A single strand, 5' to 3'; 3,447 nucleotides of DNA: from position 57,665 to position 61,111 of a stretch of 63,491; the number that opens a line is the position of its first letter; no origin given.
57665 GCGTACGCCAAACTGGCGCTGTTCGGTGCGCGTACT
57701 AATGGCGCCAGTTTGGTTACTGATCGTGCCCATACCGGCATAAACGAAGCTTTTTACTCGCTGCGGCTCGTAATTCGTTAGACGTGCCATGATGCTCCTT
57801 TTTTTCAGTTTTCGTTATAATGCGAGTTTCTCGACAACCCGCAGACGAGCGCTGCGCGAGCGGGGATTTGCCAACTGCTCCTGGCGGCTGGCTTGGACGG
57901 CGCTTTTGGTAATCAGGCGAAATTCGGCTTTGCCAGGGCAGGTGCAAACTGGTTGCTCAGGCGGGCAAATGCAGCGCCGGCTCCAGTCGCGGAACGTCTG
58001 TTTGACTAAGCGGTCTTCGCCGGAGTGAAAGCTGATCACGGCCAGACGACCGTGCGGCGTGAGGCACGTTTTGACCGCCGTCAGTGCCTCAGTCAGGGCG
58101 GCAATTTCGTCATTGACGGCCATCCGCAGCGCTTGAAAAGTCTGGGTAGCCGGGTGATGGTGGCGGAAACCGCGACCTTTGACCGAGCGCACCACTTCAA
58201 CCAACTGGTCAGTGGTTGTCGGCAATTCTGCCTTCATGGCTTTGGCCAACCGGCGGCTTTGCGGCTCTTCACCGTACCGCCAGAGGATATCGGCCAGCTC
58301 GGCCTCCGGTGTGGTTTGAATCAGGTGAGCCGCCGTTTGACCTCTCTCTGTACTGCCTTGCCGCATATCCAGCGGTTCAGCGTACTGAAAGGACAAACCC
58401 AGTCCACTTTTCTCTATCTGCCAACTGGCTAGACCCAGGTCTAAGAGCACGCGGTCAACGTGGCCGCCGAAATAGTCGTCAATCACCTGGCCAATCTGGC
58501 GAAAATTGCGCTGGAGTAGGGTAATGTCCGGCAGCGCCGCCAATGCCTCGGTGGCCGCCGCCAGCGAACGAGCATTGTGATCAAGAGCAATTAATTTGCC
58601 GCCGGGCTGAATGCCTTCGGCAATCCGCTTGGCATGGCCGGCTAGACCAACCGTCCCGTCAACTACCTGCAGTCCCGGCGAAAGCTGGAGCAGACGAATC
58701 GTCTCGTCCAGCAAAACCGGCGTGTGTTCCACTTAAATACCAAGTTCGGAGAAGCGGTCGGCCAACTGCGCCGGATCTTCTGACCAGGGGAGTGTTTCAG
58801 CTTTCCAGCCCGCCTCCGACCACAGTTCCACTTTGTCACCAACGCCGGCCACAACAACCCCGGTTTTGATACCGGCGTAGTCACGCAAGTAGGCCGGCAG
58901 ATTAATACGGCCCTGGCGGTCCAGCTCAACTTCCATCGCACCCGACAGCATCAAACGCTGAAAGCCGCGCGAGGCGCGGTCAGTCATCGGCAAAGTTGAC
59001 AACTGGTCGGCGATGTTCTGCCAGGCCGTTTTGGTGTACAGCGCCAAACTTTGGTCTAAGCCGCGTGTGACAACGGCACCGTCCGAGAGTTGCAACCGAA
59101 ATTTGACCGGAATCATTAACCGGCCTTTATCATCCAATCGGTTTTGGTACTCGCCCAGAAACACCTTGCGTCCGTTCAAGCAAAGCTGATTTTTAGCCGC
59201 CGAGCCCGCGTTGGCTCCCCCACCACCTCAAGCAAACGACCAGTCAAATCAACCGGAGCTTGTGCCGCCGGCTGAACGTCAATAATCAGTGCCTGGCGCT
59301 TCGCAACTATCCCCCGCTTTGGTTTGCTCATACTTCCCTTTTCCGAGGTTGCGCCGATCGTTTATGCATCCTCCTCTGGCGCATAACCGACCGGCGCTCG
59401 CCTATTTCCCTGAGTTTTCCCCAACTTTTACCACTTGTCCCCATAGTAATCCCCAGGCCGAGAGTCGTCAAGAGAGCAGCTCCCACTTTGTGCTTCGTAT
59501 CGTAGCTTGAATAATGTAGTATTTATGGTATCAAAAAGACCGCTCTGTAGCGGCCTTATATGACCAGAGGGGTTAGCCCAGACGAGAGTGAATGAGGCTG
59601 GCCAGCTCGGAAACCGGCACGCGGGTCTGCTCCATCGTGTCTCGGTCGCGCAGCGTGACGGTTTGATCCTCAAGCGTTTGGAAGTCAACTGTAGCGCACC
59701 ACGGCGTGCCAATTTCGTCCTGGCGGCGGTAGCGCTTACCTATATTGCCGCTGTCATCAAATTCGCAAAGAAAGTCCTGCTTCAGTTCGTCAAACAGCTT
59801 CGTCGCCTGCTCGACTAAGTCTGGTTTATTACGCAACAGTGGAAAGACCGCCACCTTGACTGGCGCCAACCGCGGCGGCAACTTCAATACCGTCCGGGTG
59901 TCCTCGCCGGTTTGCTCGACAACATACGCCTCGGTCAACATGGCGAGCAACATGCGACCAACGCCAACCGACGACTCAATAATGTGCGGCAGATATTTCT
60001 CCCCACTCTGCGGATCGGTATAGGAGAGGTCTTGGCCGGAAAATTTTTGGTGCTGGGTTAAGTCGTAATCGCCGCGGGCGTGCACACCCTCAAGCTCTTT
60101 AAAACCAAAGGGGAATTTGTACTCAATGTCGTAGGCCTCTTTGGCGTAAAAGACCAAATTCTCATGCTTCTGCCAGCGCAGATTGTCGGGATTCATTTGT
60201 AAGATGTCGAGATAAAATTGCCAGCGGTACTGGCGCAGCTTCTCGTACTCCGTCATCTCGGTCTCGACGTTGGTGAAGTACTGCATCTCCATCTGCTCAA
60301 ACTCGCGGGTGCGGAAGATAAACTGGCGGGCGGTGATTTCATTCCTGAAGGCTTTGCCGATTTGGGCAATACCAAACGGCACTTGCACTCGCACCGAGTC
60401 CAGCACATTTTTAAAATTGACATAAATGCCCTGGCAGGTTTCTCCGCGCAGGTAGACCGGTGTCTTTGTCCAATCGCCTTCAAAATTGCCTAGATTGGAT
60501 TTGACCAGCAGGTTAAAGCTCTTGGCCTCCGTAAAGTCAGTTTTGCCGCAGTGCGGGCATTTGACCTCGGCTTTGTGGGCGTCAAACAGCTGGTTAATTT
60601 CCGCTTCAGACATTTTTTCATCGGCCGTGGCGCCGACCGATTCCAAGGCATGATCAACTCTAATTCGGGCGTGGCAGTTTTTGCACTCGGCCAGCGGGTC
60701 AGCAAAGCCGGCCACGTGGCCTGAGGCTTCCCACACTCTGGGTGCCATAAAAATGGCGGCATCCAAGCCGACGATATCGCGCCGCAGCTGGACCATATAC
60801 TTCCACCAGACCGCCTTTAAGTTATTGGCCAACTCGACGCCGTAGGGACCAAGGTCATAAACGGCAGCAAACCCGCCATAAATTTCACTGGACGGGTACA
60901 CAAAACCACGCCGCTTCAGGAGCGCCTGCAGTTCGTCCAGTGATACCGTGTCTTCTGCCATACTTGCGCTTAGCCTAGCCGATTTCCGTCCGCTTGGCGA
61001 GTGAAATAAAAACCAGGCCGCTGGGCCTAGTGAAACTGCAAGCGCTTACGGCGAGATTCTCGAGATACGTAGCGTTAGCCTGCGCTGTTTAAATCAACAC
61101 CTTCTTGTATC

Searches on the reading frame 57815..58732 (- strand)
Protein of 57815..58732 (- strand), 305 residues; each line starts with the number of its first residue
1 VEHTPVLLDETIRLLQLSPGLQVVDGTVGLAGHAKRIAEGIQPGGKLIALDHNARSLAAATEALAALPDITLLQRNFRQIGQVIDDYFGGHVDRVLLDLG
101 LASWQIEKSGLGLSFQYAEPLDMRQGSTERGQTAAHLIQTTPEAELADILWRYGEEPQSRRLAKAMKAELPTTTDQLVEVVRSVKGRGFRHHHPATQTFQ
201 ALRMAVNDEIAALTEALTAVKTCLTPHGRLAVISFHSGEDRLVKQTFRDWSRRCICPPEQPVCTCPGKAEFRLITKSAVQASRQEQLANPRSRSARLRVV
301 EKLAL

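Call 56: search_protein_families(library=pfam, max_evalue=0.00001, proteins=[window:57815-58732:-])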
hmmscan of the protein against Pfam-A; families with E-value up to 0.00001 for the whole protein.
window:57815-58732:- (305 aa): 1 family
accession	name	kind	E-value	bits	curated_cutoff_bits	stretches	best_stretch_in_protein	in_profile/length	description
PF01795.25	Methyltransf_5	-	1.4e-85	287.9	27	1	2-302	3-308/309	MraW methylase family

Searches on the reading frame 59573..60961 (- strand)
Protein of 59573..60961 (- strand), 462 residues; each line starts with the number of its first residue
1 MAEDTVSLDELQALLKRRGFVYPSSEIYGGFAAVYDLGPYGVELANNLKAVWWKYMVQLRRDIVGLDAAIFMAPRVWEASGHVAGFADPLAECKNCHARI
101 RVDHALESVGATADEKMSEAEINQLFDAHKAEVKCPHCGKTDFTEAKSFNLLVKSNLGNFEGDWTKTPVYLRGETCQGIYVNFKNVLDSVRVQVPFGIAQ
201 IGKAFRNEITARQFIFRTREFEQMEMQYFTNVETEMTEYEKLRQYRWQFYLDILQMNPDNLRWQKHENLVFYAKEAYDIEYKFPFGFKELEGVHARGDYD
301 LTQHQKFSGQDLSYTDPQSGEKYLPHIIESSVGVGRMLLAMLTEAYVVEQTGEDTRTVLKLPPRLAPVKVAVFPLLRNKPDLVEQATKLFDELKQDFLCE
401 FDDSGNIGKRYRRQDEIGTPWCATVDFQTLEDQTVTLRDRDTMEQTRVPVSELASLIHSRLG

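Call 56: search_protein_families(library=pfam, max_evalue=0.00001, proteins=[window:59573-60961:-])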
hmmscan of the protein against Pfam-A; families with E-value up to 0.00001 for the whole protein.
window:59573-60961:- (462 aa): 2 families
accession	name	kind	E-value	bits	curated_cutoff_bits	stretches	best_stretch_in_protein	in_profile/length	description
PF03129.25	HGTP_anticodon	-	2.1e-22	79.5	21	1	369-458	1-92/94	Anticodon binding domain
PF00587.30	tRNA-synt_2b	-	8.7e-13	49.1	29.3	1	168-343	10-177/179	tRNA synthetase class II core domain (G, H, P, S and T)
